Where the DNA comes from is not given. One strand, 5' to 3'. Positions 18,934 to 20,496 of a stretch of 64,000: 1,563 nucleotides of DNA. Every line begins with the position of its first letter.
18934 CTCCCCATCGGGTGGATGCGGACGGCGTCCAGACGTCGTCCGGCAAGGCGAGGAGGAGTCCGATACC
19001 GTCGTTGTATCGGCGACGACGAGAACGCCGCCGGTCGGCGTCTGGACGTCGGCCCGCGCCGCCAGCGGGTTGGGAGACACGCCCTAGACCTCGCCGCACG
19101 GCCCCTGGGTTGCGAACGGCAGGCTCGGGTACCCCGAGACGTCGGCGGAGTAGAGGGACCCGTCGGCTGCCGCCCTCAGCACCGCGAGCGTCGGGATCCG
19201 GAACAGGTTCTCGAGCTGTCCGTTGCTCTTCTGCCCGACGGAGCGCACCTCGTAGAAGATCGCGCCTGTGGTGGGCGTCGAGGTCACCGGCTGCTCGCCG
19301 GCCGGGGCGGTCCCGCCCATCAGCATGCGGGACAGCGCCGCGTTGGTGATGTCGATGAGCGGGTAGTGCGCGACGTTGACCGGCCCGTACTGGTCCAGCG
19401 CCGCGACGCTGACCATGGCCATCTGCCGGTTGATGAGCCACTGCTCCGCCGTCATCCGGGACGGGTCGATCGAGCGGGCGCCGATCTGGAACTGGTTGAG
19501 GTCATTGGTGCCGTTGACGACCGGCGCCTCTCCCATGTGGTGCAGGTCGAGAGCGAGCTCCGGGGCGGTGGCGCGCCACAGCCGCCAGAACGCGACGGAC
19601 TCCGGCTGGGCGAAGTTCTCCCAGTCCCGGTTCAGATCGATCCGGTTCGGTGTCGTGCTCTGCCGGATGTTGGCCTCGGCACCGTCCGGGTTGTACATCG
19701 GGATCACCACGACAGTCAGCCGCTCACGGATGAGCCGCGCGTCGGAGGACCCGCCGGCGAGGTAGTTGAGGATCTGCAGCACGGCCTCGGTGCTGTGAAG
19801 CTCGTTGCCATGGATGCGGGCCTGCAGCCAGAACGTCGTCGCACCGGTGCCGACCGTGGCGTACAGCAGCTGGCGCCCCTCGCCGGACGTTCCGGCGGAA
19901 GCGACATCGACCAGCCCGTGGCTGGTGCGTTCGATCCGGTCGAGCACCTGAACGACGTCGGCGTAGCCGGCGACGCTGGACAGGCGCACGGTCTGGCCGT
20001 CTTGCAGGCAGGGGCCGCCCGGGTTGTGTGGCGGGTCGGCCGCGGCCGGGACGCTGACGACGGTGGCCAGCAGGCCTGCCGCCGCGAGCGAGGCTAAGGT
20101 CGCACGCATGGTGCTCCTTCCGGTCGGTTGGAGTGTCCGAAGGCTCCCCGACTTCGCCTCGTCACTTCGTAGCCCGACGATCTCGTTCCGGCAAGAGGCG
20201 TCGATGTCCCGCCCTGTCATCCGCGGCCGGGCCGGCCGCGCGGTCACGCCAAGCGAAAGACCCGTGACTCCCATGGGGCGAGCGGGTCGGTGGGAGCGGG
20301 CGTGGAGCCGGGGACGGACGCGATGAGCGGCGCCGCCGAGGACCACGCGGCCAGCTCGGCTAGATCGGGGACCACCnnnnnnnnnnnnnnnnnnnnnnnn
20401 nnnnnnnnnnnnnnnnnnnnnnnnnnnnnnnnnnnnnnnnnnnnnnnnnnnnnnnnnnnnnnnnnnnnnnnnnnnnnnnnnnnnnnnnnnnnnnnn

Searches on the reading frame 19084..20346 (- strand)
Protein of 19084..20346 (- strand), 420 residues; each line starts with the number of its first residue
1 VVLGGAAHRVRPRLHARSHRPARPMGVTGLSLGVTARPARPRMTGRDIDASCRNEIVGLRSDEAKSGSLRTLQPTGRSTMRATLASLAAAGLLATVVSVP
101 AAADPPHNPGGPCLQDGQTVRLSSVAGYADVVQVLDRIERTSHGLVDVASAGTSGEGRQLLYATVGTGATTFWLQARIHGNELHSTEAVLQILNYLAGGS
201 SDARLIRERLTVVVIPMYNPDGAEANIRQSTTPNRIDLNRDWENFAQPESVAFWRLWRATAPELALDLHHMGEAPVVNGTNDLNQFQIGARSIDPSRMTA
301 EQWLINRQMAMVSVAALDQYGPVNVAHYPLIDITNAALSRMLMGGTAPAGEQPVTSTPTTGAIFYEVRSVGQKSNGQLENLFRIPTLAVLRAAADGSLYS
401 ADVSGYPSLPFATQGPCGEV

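Call 5: search_protein_families(library=pfam, proteins=[window:19084-20346:-], max_evalue=0.01)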
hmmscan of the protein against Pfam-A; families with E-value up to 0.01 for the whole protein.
window:19084-20346:- (420 aa): 2 families
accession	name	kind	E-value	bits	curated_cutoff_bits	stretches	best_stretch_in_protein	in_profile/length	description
PF00246.29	Peptidase_M14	-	1.9e-17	64.3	21.6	1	132-245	2-136/286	Zinc carboxypeptidase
PF24827.1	AstE_AspA_cat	-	9.1e-05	22.5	25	1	172-247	5-69/192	Succinylglutamate desuccinylase/Aspartoacylase catalytic domain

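Call 6: search_protein_families(library=ncbifam, proteins=[window:19084-20346:-], max_evalue=0.01)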
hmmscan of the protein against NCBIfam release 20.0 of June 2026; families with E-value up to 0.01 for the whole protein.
window:19084-20346:- (420 aa): 0 families

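Call 55: find_related_loci(query=window:19087-20112:-, collection=metagenome_contigs, flank=10000)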
Query window:19087-20112:- (342 aa) in metagenome_contigs; peptide patterns used: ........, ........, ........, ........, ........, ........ (x = any residue, [..] = any of these).
281 stretches matched a pattern; 118 encode a relative of the query (tblastn E <= 1e-3); the best 80 are kept; 80 distinct loci.
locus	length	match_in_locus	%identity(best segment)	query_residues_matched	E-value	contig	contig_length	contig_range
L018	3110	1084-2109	92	1-342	0e+0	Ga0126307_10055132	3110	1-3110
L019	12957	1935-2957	85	2-340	0e+0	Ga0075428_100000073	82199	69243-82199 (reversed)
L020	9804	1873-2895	84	2-340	0e+0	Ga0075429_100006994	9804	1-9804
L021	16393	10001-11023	84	2-340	0e+0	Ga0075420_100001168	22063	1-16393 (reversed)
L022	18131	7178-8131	89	23-340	0e+0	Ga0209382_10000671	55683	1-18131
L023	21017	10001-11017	82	2-340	0e+0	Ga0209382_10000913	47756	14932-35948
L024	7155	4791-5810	84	1-340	0e+0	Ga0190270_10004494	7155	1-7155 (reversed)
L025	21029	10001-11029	86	1-341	0e+0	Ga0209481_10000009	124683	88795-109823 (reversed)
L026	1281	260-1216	87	23-341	0e+0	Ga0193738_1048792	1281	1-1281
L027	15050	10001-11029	83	2-341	0e+0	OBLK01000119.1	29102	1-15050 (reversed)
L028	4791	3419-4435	83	2-340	0e+0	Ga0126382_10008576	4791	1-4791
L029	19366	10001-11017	82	2-340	0e+0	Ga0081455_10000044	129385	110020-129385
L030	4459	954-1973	83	2-340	0e+0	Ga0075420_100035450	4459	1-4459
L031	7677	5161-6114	86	23-340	0e+0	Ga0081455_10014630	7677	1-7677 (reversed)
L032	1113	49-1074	81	2-342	0e+0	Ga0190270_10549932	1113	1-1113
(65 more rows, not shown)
